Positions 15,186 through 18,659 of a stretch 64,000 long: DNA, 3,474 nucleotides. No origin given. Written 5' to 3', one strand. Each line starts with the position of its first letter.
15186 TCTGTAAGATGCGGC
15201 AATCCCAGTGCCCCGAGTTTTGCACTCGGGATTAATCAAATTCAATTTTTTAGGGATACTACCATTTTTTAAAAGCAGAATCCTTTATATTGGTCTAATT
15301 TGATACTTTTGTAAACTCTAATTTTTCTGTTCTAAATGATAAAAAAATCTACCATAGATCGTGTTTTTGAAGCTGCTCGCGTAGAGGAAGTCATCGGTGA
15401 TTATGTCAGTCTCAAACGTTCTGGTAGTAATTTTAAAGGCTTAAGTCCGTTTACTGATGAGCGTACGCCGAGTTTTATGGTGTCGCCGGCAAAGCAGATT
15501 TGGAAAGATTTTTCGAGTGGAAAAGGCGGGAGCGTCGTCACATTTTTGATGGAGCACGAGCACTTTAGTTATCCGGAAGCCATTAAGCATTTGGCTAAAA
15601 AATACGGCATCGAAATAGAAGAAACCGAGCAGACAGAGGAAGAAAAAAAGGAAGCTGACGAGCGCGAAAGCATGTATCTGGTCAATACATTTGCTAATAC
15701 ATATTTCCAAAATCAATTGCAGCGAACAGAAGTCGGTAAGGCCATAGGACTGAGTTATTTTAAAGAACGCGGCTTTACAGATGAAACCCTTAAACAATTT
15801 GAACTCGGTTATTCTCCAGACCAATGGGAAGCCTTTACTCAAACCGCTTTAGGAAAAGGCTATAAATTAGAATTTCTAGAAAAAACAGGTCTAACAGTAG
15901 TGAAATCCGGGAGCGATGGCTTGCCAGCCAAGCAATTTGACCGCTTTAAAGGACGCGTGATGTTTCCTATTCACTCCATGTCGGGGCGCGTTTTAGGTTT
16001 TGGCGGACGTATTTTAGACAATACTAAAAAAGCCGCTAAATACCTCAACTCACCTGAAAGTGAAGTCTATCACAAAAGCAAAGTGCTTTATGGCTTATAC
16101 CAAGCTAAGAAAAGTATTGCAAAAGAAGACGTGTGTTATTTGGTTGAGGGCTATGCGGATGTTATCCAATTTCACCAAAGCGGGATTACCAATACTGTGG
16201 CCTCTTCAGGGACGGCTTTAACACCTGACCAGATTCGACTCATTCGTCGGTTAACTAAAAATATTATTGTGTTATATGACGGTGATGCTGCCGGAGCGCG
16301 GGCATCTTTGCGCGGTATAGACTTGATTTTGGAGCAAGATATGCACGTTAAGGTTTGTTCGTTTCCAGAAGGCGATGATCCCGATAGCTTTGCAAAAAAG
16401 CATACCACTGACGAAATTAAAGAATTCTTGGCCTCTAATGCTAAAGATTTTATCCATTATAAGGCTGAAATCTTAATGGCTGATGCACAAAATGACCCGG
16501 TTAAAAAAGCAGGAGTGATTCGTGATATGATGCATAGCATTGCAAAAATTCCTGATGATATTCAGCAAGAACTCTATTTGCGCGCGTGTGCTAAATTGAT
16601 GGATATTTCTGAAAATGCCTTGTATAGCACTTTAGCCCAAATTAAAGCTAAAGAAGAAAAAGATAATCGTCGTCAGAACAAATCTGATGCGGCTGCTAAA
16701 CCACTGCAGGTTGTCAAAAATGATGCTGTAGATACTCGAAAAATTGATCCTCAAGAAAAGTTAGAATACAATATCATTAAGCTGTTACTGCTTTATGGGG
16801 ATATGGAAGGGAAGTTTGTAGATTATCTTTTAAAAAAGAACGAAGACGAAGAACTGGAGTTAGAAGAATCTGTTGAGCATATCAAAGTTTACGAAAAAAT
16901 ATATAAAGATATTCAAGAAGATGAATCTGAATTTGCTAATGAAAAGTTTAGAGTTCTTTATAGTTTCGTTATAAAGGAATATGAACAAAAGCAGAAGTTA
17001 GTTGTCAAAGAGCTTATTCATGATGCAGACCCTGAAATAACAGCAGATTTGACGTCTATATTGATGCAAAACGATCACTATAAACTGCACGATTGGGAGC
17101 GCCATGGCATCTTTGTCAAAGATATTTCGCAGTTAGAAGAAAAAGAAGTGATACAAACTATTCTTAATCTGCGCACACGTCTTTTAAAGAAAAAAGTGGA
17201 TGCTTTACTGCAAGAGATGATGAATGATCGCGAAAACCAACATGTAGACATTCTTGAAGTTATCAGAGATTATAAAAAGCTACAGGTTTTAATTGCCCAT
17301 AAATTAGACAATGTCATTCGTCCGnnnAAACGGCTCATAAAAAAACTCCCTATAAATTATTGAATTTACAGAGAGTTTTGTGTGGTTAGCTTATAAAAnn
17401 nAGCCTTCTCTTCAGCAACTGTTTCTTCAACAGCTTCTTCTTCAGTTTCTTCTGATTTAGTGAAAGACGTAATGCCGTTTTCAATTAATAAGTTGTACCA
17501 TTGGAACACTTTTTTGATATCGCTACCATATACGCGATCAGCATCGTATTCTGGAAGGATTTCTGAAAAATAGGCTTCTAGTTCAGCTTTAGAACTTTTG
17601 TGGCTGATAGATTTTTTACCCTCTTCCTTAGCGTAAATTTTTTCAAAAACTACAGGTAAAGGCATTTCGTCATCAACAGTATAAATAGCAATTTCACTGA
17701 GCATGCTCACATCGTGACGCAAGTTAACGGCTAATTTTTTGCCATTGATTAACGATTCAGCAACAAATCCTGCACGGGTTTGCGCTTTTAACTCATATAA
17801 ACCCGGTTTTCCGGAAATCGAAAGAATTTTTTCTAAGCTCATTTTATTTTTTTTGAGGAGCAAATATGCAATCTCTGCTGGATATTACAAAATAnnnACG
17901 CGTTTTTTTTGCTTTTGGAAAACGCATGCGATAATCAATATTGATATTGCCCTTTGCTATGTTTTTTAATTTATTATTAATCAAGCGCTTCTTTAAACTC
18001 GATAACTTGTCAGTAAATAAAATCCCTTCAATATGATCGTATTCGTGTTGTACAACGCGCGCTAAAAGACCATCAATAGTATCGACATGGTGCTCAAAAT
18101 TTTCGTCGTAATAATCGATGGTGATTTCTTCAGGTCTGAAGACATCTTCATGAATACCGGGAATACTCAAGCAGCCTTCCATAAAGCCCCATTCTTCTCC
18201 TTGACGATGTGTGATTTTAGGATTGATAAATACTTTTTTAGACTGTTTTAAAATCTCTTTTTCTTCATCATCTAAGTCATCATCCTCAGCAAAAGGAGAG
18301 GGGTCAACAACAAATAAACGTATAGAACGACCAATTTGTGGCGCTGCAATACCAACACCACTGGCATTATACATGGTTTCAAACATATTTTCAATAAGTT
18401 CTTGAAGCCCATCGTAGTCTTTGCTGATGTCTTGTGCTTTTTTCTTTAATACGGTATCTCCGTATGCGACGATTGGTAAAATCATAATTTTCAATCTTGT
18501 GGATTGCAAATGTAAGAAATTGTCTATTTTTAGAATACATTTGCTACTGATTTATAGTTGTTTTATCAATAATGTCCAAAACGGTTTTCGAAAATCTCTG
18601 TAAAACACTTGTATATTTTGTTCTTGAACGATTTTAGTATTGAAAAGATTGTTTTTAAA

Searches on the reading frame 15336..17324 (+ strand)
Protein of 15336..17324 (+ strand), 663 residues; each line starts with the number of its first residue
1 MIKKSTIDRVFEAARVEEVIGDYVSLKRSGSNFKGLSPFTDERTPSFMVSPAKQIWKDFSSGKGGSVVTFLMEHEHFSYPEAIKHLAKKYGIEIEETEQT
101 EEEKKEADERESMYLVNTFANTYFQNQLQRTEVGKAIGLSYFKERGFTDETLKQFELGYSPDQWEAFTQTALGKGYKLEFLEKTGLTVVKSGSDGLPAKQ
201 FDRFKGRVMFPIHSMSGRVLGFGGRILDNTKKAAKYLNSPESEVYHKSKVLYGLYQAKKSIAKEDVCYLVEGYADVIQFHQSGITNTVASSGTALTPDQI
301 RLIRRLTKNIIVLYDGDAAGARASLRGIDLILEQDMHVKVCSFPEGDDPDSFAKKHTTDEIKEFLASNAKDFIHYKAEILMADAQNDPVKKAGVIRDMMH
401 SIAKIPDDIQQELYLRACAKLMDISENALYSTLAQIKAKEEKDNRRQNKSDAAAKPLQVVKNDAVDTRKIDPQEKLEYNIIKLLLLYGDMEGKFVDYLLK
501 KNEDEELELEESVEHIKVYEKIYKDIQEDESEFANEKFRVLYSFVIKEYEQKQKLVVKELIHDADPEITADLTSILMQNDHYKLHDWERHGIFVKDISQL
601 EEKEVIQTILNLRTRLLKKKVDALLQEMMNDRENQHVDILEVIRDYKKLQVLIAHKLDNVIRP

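Call 92: search_protein_families(library=pfam, proteins=[window:15336-17324:+], max_evalue=0.00001)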
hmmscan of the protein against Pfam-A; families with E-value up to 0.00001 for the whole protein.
window:15336-17324:+ (663 aa): 6 families
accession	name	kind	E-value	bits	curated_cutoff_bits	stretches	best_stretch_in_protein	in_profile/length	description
PF08275.17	DNAG_N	-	3.2e-37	127.9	26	1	123-258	1-128/128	DNA primase catalytic core, N-terminal domain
PF01807.25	Zn_ribbon_DnaG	-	2.1e-28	98.4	24.9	1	3-97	2-96/98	CHC2 zinc finger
PF13155.12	Toprim_2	-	4.4e-20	72.3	22.1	1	268-352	1-87/88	Toprim-like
PF13662.12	Toprim_4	-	7.2e-17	61.8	25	1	267-340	3-83/85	Toprim domain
PF01751.28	Toprim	-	1.5e-11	44.8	23.1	1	268-340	3-93/96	Toprim domain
PF10410.14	DnaB_bind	-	5.9e-08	33.3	20.6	1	386-426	15-55/56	DnaB-helicase binding domain of primase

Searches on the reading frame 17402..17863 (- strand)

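Call 92: search_protein_families(library=pfam, proteins=[window:17402-17863:-], max_evalue=0.00001)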
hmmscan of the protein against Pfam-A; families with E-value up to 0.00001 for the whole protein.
window:17402-17863:- (154 aa): 2 families
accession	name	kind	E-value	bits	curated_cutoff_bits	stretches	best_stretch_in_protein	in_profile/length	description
PF21186.2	DUF6852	-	1.7e-29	102.7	27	1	58-126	1-71/71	Domain of unknown function (DUF6852)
PF18347.7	DUF5606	-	6.8e-19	68.2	25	1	10-55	1-46/46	Domain of unknown function (DUF5606)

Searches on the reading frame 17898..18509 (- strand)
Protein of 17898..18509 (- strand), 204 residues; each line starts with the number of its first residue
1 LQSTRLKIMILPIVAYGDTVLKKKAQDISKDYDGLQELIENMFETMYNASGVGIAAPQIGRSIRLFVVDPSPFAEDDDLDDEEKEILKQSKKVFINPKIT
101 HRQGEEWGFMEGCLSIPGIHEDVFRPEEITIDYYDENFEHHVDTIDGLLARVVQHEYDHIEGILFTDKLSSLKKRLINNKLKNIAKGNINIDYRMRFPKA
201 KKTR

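Call 92: search_protein_families(library=pfam, proteins=[window:17898-18509:-], max_evalue=0.00001)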
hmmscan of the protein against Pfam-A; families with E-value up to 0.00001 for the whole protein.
window:17898-18509:- (204 aa): 1 family
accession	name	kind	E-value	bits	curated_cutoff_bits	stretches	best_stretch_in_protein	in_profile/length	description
PF01327.26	Pep_deformylase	-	9.6e-52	175.1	22.8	1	11-174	2-155/156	Polypeptide deformylase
